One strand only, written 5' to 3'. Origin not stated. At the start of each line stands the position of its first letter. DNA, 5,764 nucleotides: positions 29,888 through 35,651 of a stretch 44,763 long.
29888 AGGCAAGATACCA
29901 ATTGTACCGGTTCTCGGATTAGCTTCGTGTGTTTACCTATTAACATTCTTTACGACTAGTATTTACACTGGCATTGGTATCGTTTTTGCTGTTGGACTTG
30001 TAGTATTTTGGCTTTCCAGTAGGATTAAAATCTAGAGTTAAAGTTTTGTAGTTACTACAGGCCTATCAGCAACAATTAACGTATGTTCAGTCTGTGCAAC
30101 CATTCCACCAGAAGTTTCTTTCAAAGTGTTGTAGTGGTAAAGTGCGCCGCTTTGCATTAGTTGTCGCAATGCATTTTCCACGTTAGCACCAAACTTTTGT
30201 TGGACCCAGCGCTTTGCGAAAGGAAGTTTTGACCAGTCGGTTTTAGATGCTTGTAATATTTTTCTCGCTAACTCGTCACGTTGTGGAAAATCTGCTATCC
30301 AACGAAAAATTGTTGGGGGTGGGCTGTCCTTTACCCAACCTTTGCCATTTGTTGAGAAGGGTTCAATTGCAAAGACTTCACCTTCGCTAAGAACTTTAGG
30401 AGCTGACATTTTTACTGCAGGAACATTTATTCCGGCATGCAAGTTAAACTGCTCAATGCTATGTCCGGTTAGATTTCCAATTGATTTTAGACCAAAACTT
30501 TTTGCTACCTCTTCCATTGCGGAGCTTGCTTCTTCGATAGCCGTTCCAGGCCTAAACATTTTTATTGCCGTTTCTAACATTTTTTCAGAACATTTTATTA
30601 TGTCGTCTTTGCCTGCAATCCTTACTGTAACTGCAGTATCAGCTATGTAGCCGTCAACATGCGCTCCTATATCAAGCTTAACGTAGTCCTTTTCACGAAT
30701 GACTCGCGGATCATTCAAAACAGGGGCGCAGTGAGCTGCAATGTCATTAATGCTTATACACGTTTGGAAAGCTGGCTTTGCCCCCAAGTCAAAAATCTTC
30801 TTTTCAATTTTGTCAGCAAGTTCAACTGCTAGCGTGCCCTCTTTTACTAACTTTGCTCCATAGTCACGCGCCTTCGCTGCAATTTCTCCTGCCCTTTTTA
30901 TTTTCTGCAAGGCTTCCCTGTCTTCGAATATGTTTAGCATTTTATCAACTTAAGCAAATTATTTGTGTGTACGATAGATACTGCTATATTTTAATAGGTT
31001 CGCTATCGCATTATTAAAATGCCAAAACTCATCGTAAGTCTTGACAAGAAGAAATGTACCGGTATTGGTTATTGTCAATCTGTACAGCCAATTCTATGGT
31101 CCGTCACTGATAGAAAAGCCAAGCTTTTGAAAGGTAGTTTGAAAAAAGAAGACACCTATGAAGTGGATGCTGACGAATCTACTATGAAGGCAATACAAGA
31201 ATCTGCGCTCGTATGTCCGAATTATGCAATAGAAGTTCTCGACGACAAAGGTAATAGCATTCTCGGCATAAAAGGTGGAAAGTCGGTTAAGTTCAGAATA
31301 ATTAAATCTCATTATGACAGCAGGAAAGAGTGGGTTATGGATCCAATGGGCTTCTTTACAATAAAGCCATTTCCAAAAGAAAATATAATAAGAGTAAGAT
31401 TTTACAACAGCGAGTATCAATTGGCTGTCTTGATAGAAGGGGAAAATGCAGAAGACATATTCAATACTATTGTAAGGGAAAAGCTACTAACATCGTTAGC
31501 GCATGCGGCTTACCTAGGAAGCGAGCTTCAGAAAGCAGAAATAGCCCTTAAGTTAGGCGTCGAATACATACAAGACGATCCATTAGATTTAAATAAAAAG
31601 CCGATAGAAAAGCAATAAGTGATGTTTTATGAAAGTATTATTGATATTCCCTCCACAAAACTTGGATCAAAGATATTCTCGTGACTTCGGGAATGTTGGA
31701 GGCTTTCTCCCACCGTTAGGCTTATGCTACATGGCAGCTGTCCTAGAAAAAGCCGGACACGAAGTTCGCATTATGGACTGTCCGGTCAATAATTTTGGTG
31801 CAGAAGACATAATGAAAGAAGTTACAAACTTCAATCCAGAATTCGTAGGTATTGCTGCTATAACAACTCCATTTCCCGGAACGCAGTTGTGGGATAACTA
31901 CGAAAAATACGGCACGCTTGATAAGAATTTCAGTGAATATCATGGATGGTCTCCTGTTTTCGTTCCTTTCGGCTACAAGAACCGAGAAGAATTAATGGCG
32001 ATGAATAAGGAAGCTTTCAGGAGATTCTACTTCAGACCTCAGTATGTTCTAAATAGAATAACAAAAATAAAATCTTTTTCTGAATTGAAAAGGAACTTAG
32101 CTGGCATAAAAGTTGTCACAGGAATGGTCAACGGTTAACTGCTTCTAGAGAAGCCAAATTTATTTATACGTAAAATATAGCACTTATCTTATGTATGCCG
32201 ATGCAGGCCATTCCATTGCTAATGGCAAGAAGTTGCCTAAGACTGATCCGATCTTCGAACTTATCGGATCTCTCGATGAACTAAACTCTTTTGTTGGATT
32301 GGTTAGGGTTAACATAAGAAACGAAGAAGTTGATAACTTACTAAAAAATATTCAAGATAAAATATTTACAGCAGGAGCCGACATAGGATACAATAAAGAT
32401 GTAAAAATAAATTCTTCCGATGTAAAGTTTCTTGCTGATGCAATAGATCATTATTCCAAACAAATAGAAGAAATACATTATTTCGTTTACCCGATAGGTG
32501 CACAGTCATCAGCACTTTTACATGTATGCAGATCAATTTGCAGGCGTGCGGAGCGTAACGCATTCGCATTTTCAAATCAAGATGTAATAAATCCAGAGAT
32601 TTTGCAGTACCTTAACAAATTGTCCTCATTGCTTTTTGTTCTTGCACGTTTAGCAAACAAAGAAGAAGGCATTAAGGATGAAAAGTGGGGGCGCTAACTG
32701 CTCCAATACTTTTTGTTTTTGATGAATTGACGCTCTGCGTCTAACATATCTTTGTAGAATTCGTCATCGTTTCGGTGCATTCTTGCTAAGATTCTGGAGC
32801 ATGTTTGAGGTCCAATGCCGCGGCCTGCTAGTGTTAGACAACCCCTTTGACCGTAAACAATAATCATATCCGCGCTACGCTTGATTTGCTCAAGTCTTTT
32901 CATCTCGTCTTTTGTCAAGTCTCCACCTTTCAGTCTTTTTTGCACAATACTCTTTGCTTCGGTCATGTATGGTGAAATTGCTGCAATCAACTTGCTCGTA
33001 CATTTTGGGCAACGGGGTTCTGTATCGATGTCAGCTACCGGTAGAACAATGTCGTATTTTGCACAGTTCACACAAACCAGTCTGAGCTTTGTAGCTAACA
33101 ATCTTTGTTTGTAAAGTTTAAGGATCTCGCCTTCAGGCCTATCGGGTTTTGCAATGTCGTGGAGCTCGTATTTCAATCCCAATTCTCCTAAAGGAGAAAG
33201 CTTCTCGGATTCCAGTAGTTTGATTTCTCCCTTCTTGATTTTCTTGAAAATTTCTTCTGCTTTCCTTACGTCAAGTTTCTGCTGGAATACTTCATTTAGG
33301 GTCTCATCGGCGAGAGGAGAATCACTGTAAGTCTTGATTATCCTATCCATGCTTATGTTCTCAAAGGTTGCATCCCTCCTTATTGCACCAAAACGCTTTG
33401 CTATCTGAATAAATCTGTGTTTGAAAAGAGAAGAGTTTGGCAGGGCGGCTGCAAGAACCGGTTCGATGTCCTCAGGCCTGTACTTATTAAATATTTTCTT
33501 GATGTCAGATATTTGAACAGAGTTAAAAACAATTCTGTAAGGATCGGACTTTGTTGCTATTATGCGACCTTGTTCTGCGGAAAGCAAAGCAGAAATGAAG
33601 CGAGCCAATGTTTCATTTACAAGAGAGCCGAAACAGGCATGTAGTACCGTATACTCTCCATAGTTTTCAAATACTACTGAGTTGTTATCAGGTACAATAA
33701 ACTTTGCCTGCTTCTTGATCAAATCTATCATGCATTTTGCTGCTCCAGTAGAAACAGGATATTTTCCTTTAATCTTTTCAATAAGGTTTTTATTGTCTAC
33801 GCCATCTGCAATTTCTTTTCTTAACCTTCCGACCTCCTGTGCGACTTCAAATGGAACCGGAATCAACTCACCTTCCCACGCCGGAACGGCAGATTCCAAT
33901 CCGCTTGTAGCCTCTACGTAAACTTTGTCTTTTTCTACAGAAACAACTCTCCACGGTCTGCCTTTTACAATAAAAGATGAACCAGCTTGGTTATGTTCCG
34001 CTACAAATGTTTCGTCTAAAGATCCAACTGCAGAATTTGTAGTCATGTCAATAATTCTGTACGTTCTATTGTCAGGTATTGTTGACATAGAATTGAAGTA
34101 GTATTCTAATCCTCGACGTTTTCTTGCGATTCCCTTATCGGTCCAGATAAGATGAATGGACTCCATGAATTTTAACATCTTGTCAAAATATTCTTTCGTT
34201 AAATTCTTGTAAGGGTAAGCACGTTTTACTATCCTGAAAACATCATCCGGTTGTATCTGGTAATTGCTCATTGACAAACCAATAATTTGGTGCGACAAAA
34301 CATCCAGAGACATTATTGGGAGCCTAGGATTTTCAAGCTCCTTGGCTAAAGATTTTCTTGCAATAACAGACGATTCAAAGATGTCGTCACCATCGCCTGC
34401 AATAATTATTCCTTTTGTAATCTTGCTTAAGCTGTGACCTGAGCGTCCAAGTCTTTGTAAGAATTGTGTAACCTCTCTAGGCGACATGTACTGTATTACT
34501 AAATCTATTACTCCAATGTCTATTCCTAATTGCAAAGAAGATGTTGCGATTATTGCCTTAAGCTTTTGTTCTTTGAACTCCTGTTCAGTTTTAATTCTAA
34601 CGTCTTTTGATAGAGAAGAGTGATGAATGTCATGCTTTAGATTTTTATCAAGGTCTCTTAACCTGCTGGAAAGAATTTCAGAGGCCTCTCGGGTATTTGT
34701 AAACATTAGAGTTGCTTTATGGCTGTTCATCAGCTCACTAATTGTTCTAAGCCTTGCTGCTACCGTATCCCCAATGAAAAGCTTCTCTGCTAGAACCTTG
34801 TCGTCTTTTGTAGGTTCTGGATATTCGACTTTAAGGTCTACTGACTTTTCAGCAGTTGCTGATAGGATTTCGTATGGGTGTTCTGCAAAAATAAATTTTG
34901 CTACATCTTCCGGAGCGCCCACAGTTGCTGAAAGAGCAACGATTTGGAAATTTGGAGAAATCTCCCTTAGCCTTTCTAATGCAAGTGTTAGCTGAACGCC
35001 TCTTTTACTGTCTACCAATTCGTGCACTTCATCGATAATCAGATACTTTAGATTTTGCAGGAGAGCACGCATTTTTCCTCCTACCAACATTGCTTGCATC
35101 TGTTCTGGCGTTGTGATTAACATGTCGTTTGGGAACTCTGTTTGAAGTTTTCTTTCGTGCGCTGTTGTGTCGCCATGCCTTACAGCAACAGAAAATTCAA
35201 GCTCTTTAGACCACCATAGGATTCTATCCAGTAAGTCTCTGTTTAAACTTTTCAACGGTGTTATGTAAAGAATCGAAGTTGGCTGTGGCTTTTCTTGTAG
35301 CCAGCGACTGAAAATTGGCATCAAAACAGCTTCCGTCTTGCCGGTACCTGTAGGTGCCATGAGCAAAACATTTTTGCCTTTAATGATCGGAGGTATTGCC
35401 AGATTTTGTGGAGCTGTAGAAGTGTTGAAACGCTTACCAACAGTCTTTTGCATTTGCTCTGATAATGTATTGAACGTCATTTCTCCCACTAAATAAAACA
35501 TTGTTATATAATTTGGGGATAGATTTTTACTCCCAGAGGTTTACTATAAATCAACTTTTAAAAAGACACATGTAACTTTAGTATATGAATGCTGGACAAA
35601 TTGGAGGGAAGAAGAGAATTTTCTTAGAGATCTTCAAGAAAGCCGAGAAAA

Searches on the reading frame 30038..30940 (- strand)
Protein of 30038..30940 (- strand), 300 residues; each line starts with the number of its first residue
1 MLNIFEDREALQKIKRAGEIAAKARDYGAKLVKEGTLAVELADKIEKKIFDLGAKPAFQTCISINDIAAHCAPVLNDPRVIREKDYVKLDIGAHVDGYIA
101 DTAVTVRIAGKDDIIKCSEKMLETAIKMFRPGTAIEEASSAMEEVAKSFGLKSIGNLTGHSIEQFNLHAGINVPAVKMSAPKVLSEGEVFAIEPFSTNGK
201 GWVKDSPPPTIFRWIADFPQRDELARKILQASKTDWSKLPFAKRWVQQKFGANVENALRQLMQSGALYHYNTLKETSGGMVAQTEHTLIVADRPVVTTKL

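Call 30: search_protein_families(library=pfam, proteins=[window:30038-30940:-])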
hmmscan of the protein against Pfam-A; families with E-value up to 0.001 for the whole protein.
window:30038-30940:- (300 aa): 1 family
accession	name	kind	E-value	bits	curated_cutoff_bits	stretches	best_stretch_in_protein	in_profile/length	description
PF00557.29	Peptidase_M24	-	7.1e-32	111.3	23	1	13-202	2-195/208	Metallopeptidase family M24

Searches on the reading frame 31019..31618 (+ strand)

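Call 62: search_protein_families(library=pfam, max_evalue=0.01, proteins=[window:31019-31618:+])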
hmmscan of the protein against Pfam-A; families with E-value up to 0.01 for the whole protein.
window:31019-31618:+ (199 aa): 2 families
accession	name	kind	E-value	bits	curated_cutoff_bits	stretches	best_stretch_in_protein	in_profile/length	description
PF14251.12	PterinBD-DUF4346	-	5.2e-21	75.7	29.6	1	107-186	1-86/86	PterinBD-DUF4346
PF13459.11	Fer4_15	-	6.5e-07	30.4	22.4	1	6-73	1-66/66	4Fe-4S single cluster domain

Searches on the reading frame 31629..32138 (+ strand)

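Call 62: search_protein_families(library=pfam, max_evalue=0.01, proteins=[window:31629-32138:+])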
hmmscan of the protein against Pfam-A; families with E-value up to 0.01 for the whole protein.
window:31629-32138:+ (169 aa): 1 family
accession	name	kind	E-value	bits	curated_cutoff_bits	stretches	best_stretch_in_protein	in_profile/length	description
PF02310.24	B12-binding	-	5.7e-13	49.2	32.1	1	21-84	6-67/121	B12 binding domain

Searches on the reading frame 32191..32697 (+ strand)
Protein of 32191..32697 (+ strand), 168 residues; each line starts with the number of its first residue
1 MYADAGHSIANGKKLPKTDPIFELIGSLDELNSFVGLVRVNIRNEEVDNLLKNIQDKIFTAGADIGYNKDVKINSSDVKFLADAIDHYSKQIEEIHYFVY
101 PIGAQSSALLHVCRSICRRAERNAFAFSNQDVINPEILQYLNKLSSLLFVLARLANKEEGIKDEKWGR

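Call 62: search_protein_families(library=pfam, max_evalue=0.01, proteins=[window:32191-32697:+])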
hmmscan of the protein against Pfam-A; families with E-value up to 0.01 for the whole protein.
window:32191-32697:+ (168 aa): 1 family
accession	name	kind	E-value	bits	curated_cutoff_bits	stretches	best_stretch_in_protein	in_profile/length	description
PF01923.23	Cob_adeno_trans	-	6.5e-43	147.2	24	1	8-154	12-170/171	Cobalamin adenosyltransferase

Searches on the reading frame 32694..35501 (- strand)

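Call 29: search_protein_families(library=pfam, proteins=[window:32694-35501:-])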
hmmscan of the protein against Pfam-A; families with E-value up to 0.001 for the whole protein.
window:32694-35501:- (935 aa): 5 families
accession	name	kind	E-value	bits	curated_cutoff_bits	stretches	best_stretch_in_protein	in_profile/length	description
PF00270.35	DEAD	-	1.1e-37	129.8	26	1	30-195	2-161/167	DEAD/DEAH box helicase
PF08494.16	DEAD_assoc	-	1.4e-35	123.3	23.5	1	603-772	1-191/191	DEAD/H associated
PF00271.37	Helicase_C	-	1.6e-19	70.6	23.5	1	252-355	4-107/110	Helicase conserved C-terminal domain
PF19306.5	WH_Lhr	-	1.6e-19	70.3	27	1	386-536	5-165/168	Large helicase-related protein, winged helix domain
PF04851.21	ResIII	-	1.7e-11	44.8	22.5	1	41-194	22-162/164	Type III restriction enzyme, res subunit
